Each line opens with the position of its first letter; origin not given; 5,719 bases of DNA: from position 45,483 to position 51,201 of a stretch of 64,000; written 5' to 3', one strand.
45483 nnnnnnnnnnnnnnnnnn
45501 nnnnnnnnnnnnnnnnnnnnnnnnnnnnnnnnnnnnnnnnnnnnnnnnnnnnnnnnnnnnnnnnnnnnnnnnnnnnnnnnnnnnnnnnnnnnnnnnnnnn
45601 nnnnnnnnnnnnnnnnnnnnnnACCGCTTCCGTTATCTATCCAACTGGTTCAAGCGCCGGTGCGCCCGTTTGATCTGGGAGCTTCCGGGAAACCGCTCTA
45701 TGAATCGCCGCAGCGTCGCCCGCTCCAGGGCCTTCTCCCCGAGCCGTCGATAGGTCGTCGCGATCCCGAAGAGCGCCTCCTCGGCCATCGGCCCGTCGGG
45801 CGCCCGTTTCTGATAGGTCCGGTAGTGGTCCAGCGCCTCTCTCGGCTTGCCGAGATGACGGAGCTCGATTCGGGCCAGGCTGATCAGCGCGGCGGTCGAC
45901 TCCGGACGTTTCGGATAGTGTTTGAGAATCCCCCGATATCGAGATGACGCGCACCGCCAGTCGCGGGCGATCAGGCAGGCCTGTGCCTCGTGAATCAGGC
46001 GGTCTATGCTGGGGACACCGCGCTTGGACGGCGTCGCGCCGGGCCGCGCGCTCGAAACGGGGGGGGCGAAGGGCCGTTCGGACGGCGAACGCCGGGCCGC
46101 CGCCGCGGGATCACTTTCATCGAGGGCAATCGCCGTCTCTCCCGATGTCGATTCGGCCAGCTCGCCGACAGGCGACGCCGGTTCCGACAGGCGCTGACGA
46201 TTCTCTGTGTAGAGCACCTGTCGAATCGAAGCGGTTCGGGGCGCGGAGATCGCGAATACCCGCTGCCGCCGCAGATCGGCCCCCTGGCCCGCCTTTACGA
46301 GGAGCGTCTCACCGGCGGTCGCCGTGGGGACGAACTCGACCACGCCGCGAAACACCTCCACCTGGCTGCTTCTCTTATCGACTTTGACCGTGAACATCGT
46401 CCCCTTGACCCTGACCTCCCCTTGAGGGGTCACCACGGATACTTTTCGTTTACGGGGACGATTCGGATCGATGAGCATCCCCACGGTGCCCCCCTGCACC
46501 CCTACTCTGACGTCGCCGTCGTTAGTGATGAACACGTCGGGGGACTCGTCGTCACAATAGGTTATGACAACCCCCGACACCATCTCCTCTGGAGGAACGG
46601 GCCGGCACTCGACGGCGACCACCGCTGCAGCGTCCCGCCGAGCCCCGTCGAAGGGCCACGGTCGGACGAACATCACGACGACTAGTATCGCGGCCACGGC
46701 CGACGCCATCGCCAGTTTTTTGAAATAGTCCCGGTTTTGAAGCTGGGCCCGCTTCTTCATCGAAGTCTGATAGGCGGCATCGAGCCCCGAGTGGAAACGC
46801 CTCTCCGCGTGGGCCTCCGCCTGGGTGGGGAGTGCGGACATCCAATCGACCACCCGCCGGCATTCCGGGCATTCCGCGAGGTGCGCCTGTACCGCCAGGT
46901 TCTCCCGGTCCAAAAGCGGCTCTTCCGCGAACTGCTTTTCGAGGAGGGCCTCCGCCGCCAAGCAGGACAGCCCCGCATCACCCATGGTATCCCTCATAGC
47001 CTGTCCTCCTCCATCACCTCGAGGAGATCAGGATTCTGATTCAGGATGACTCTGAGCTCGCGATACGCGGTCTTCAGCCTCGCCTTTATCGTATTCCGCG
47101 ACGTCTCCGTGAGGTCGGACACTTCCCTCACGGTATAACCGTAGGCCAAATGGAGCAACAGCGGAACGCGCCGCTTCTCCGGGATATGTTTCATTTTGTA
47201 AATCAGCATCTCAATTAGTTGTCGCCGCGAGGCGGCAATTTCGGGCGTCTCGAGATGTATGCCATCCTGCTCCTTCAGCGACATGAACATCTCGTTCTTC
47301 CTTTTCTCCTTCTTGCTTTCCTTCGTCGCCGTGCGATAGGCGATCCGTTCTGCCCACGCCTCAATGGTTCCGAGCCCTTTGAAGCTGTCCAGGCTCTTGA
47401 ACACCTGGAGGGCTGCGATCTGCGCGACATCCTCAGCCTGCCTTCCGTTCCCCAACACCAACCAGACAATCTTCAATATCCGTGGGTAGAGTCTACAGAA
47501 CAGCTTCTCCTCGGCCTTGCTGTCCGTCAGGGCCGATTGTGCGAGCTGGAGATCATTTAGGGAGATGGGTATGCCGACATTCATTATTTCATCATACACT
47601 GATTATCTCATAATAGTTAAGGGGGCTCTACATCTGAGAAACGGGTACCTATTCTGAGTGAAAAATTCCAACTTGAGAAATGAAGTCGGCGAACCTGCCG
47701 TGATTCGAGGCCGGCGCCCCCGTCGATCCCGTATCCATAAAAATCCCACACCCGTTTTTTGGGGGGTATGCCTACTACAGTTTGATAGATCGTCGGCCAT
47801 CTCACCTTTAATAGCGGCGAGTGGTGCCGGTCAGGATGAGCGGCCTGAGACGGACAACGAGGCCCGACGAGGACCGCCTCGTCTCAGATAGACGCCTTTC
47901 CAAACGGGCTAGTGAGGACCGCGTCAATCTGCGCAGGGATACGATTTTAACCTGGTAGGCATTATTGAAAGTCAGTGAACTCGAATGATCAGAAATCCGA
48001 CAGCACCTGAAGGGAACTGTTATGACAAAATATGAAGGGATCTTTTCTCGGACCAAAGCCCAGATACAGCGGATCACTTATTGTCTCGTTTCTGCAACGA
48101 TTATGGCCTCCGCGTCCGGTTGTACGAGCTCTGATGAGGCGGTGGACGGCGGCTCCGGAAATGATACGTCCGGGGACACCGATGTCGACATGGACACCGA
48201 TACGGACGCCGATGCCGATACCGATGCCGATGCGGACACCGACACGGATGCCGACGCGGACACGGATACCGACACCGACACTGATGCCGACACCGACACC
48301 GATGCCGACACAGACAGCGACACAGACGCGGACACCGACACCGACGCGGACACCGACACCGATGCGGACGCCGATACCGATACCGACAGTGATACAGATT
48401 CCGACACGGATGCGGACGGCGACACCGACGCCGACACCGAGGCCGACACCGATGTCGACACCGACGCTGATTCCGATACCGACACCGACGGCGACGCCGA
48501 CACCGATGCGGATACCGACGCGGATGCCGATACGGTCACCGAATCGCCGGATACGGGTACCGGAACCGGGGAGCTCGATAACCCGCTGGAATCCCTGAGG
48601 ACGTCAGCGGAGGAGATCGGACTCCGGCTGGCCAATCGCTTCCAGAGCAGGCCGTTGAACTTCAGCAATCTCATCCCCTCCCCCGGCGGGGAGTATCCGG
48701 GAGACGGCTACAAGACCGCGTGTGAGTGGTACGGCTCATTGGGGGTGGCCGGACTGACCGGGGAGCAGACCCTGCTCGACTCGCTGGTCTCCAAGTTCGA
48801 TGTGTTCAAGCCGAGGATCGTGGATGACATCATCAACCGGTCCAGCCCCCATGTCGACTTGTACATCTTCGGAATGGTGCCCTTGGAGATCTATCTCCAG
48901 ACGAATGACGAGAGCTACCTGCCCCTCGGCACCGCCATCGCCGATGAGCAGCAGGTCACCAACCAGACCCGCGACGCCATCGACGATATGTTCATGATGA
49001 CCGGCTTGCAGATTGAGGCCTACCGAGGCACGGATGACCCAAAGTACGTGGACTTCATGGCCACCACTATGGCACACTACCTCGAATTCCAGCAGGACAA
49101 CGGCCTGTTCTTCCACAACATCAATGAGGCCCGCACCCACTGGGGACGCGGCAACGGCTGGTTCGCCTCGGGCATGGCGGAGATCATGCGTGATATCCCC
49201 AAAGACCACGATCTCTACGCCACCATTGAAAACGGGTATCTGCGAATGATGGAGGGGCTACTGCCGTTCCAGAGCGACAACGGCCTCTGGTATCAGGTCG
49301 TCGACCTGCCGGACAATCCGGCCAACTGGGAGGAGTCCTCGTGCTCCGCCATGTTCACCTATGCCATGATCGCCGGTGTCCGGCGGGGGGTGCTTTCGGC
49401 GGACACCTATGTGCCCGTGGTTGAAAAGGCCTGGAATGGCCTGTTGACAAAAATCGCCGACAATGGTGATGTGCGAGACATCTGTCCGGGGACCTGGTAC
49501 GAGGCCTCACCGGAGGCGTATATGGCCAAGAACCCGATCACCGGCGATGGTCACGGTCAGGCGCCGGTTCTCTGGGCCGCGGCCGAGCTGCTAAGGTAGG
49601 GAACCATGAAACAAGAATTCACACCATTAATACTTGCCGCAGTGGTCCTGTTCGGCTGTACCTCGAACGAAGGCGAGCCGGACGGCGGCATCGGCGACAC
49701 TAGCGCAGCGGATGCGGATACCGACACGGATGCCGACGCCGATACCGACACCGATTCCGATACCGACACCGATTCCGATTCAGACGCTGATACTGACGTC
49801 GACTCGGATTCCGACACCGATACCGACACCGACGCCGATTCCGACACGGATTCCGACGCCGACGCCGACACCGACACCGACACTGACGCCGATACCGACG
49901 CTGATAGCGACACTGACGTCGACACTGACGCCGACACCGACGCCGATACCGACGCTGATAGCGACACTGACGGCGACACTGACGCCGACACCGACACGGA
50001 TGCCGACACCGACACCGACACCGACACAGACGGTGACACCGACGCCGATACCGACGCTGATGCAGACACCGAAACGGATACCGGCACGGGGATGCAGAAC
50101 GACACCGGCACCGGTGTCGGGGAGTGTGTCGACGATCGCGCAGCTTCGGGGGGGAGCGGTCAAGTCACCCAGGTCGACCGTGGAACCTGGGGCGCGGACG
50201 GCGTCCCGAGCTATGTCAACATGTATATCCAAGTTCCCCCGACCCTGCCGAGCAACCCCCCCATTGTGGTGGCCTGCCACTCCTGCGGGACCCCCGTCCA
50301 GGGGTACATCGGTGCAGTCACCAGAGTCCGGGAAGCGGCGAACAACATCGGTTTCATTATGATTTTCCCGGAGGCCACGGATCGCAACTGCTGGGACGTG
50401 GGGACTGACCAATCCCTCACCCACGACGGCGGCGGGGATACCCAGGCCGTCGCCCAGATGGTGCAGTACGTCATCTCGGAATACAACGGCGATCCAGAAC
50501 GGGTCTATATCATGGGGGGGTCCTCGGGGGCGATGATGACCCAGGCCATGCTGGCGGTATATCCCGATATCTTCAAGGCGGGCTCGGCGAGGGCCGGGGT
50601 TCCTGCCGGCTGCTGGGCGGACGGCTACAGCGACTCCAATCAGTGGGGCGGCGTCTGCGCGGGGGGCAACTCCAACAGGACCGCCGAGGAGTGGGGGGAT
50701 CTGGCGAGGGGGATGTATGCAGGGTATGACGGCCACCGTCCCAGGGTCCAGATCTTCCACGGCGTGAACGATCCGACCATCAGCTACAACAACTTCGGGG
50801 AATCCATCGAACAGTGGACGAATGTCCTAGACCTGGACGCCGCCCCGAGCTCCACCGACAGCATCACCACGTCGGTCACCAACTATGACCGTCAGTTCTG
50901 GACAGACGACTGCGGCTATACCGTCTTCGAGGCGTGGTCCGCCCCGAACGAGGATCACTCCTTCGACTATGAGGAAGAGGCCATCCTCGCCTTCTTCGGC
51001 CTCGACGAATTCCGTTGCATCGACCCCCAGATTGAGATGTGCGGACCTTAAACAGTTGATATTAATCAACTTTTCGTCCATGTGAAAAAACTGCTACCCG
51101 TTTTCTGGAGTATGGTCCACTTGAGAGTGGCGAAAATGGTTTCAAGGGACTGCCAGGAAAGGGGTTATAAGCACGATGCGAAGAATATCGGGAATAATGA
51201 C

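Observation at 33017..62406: Array of ten lipid-anchored polysaccharide-active proteins, nine on an alternating-Asp stalk: a candidate surface enzyme-display system distinct from PULs and cellulosomes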

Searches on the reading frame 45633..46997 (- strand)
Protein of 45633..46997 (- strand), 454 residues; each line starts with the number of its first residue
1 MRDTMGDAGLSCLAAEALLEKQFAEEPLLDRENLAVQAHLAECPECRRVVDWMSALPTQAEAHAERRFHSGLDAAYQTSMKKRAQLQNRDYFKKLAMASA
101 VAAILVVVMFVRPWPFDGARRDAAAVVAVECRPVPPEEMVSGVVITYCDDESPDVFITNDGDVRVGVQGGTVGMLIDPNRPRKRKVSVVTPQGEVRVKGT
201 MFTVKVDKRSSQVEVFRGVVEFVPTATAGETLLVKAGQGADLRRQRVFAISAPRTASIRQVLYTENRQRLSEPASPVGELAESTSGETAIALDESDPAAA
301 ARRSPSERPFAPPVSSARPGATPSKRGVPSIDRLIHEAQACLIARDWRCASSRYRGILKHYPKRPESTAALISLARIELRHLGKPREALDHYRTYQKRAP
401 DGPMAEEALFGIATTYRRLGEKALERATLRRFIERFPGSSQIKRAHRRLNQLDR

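Call 10: search_protein_families(library=pfam, proteins=[window:45633-46997:-], max_evalue=0.001)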
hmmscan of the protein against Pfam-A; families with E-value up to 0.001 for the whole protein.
window:45633-46997:- (454 aa): 6 families
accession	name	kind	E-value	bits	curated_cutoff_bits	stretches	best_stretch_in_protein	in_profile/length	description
PF13174.12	TPR_6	-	1.2e-08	35.5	26.3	1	407-439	1-33/33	Tetratricopeptide repeat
PF13432.12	TPR_16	-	1.7e-08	35.2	32.7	1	382-439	10-64/65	Tetratricopeptide repeat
PF04773.18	FecR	-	7.5e-07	29.9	24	1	161-221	39-97/97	FecR protein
PF13428.12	TPR_14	-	4.5e-06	27.3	23.5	0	407-443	2-38/44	Tetratricopeptide repeat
PF13490.11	zf-HC2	-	0.00044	20.7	22.2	0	24-47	12-35/35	Putative zinc-finger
PF13424.12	TPR_12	-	0.00049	20.7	30.1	0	370-431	5-70/77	Tetratricopeptide repeat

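Call 71: search_protein_families(library=ncbifam, proteins=[window:45633-46997:-], max_evalue=0.01)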
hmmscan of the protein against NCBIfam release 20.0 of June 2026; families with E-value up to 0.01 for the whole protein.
window:45633-46997:- (454 aa): 7 families
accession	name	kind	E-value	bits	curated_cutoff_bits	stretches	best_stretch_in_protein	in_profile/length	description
TIGR02795.1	tol_pal_ybgF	equivalog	1.5e-10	41.7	90.1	1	336-449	7-119/119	tol-pal system protein YbgF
TIGR03302.1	OM_YfiO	subfamily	5.6e-08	32.6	81.4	1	383-445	47-109/239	outer membrane protein assembly factor BamD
NF052368.1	antisigmaE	subfamily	1.8e-05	24.5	50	1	10-49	2-40/48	anti-sigma factor family protein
NF007296.1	PRK09774.1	equivalog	2.9e-05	23.4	385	1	181-254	159-232/313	ferric citrate uptake sigma factor regulator FecR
NF008068.0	PRK10803.1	equivalog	0.00011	22.3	383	1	350-451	162-262/263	cell division protein CpoB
NF052375.1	antisigma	equivalog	0.00012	22.1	100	1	28-128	10-119/217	anti-sigma factor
NF047849.1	Lsa33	exception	0.0059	15.8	420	1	179-238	121-180/310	surface adhesin Lsa33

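Call 78: find_encoding_contigs(protein=window:45633-46997:-, flank=10000, max_places=6)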
Protein window:45633-46997:- (454 aa): 1 contig read that carries it; 1 place shown.
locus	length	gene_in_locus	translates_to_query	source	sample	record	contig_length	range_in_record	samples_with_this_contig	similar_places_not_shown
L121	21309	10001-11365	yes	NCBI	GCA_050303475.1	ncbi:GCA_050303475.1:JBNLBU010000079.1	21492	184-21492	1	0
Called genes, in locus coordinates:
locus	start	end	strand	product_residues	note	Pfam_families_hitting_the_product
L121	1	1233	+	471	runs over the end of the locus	?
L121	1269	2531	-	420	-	-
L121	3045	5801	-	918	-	-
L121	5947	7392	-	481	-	-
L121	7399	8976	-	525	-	-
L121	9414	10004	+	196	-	PF04542:Sigma70_r2, PF08281:Sigma70_r4_2 (weak)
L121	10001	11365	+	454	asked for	PF13432:TPR_16 (faint), PF04773:FecR (weak), PF13174:TPR_6 (faint), PF13428:TPR_14 (faint)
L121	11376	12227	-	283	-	-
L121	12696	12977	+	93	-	-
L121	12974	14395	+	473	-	PF00171:Aldedh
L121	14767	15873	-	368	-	PF00326:Peptidase_S9 (faint)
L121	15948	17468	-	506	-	PF00656:Peptidase_C14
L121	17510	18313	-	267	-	-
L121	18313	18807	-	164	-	PF04542:Sigma70_r2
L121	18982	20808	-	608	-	-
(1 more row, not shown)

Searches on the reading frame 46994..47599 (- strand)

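Call 10: search_protein_families(library=pfam, proteins=[window:46994-47599:-], max_evalue=0.001)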
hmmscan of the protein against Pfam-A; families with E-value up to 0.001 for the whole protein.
window:46994-47599:- (201 aa): 3 families
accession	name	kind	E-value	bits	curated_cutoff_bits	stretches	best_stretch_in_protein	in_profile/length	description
PF04542.20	Sigma70_r2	-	1.4e-10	41.2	24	1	34-100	2-70/71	Sigma-70 region 2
PF08281.18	Sigma70_r4_2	-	2.5e-07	30.7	25.7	1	132-182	4-54/54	Sigma-70, region 4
PF07638.17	Sigma70_ECF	-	0.00081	19.8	21.1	0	21-178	10-175/185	ECF sigma factor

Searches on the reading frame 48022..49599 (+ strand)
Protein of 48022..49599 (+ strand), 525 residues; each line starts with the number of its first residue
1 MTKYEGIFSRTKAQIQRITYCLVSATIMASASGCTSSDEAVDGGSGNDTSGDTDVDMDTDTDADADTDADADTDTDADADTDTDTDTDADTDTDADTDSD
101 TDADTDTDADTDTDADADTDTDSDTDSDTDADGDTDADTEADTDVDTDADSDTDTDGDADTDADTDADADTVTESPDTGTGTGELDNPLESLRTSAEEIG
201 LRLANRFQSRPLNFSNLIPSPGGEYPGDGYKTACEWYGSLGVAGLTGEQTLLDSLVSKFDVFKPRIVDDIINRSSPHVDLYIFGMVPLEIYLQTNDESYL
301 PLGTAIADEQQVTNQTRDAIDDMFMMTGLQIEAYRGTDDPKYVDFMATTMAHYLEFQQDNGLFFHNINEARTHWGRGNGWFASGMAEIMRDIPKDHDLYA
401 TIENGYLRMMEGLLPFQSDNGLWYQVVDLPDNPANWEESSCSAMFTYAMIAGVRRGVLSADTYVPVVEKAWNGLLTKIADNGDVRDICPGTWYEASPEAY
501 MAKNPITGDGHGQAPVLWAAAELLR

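Call 5: search_protein_families(library=pfam, proteins=[window:48022-49599:+], max_evalue=0.01)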
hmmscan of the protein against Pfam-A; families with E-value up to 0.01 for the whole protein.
window:48022-49599:+ (525 aa): 1 family
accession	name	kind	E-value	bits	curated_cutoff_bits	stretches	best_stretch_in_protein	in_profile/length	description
PF07470.19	Glyco_hydro_88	-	2.3e-48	165.4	26.6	1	229-525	28-350/352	Glycosyl Hydrolase Family 88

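Call 19: search_protein_families(library=ncbifam, proteins=[window:48022-49599:+], max_evalue=0.01)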
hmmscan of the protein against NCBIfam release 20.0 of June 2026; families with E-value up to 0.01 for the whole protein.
window:48022-49599:+ (525 aa): 6 families
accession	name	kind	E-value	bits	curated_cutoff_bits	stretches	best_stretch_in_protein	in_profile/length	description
NF051900.1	BetGalacBglBAgro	equivalog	5.9e-21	74.8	420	1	318-523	119-329/333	beta-galactosidase BglB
NF012181.0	MSCRAMM_SdrD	exception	4.4e-19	67.5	2500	1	38-171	1141-1284/1379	MSCRAMM family adhesin SdrD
NF000535.3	MSCRAMM_SdrC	exception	6.4e-19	67.5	1700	1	37-172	758-897/963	MSCRAMM family adhesin SdrC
NF033609.2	MSCRAMM_ClfA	exception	8.3e-17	60.2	1150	1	37-171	616-752/934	MSCRAMM family adhesin clumping factor ClfA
NF033845.1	MSCRAMM_ClfB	exception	1.8e-15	56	999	1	36-175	662-802/871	MSCRAMM family adhesin clumping factor ClfB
NF033849.1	ser_rich_anae_1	subfamily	0.005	14.2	650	1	70-186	243-359/1163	serine-rich protein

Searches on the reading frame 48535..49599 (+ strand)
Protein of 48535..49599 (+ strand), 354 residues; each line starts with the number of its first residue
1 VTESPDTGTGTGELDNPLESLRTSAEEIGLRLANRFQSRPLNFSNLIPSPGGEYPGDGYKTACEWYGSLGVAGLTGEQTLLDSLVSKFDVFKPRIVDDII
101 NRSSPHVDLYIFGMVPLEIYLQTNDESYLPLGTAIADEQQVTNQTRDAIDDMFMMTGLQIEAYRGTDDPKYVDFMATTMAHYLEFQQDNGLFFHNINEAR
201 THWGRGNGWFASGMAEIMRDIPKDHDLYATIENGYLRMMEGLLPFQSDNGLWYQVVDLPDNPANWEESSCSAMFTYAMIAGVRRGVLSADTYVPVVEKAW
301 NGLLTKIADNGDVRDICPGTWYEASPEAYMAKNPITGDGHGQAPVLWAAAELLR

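Call 83: search_solved_structures(query=window:48535-49599:+, max_evalue=0.00001)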
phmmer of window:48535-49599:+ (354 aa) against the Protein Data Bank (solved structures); distinct sequences matched with E-value up to 0.00001: 10.
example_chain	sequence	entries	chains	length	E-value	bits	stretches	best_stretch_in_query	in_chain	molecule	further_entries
3k11_A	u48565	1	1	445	2e-22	83.1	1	148-354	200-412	Putative glycosyl hydrolase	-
2gh4_A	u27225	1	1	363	3.5e-20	75.7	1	201-352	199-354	Putative glycosyl hydrolase yteR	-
1nc5_A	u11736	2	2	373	4.4e-20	75.4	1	201-352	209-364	hypothetical protein yTER | Putative glycosyl hydrolase yteR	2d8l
4q88_A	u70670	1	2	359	6.9e-18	68.2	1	149-316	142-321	Uncharacterized protein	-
5noa_A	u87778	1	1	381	4e-15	59.1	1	150-317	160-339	Family 88 glycosyl hydrolase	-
3pmm_A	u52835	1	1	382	9e-15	57.9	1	148-354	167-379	Putative cytoplasmic protein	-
4ce7_A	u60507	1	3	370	2.1e-14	56.7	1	197-313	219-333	UNSATURATED 3S-RHAMNOGLYCURONYL HYDROLASE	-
3qwt_A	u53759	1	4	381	5.4e-13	52.1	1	148-354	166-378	Putative GH105 family protein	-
4wu0_A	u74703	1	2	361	5.5e-13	52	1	202-306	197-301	Similar to yteR (Bacilus subtilis)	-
4xuv_A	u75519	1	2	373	8.8e-13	51.4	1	190-353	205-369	Glycoside hydrolase family 105 protein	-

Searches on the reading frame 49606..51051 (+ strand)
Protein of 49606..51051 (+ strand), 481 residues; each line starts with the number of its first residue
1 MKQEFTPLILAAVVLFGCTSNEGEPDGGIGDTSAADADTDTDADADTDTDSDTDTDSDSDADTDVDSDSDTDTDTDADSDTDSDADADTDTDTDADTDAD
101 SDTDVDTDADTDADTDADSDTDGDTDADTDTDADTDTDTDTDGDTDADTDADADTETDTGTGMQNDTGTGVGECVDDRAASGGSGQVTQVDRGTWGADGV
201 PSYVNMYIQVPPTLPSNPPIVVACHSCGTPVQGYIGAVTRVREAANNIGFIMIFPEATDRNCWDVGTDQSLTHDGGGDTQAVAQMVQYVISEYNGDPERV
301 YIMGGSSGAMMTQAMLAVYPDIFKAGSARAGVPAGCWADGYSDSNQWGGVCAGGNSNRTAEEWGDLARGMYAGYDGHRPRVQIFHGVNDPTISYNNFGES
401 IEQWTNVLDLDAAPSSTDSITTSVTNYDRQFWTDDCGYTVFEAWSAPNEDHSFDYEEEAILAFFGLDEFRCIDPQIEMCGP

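Call 5: search_protein_families(library=pfam, proteins=[window:49606-51051:+], max_evalue=0.01)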
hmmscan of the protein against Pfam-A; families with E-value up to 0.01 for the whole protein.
window:49606-51051:+ (481 aa): 4 families
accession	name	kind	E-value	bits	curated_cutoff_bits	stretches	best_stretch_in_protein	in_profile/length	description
PF10503.15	Esterase_PHB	-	1.3e-11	44.6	23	1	217-335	15-134/219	Esterase PHB depolymerase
PF00326.27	Peptidase_S9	-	1.5e-10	41.3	22.6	1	275-396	41-162/213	Prolyl oligopeptidase family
PF00135.34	COesterase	-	0.0002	20.9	27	1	278-317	163-202/515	Carboxylesterase family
PF20434.5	BD-FAE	-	0.0054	16.7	26.8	0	282-312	70-103/215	BD-FAE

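Call 19: search_protein_families(library=ncbifam, proteins=[window:49606-51051:+], max_evalue=0.01)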
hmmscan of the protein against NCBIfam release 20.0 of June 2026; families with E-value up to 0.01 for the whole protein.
window:49606-51051:+ (481 aa): 9 families
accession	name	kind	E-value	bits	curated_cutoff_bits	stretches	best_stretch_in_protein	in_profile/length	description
NF050058.1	e_dPHAscl_type1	hypoth_equivalog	1.5e-72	244.4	150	1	201-457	5-255/276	extracellular catalytic domain type 1 short-chain-length polyhydroxyalkanoate depolymerase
TIGR01840.1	esterase_phb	subfamily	2.9e-35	121.7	107.85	1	206-420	1-211/213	PHB depolymerase family esterase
NF000535.3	MSCRAMM_SdrC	exception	2.5e-21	75.4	1700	1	33-161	766-896/963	MSCRAMM family adhesin SdrC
NF012181.0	MSCRAMM_SdrD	exception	2.7e-21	74.8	2500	1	35-160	1186-1313/1379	MSCRAMM family adhesin SdrD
NF033609.2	MSCRAMM_ClfA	exception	3.6e-19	68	1150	1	35-159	674-798/934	MSCRAMM family adhesin clumping factor ClfA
NF033845.1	MSCRAMM_ClfB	exception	5.5e-18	64.3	999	1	33-159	663-788/871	MSCRAMM family adhesin clumping factor ClfB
NF050059.1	e_dPHAscl_type2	hypoth_equivalog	7.5e-06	25.5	280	1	292-408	3-123/305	extracellular catalytic domain type 2 short-chain-length polyhydroxyalkanoate depolymerase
NF033849.1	ser_rich_anae_1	subfamily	7.2e-05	20.3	650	1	34-222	243-397/1163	serine-rich protein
NF050057.1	e_dPHAmcl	equivalog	0.0003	20.1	270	1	247-336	84-176/252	extracellular medium-chain-length polyhydroxyalkanoate depolymerase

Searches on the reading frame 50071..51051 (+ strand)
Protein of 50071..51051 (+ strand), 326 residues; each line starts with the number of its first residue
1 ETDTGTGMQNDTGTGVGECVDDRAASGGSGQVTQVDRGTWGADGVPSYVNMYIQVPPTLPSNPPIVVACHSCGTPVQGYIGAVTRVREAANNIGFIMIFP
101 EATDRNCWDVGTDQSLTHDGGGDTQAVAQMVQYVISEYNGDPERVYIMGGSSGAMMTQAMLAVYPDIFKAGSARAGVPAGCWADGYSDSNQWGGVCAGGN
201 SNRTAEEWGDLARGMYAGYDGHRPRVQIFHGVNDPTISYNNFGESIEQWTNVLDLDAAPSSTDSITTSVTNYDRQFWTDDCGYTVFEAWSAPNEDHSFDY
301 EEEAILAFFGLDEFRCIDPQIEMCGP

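Call 41: search_solved_structures(query=window:50071-51051:+, max_evalue=0.01)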
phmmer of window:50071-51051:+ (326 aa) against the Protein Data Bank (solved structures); distinct sequences matched with E-value up to 0.01: 6.
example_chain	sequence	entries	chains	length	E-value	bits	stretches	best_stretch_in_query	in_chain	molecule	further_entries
8iy8_A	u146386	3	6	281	2.4e-56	194.8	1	47-311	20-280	Feruloyl esterase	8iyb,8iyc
5x6s_A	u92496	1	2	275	6.9e-56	193.3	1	45-281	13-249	Acetylxylan esterase A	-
8daj_A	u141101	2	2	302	9.6e-12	48.1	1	61-254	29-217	Esterase, PHB depolymerase family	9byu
3wyd_A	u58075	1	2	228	0.00045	22.9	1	53-176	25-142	LC-Est1C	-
3doh_A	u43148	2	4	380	0.0034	20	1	96-171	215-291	esterase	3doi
7px8_A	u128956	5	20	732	0.0078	18.8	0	65-198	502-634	Acylamino-acid-releasing enzyme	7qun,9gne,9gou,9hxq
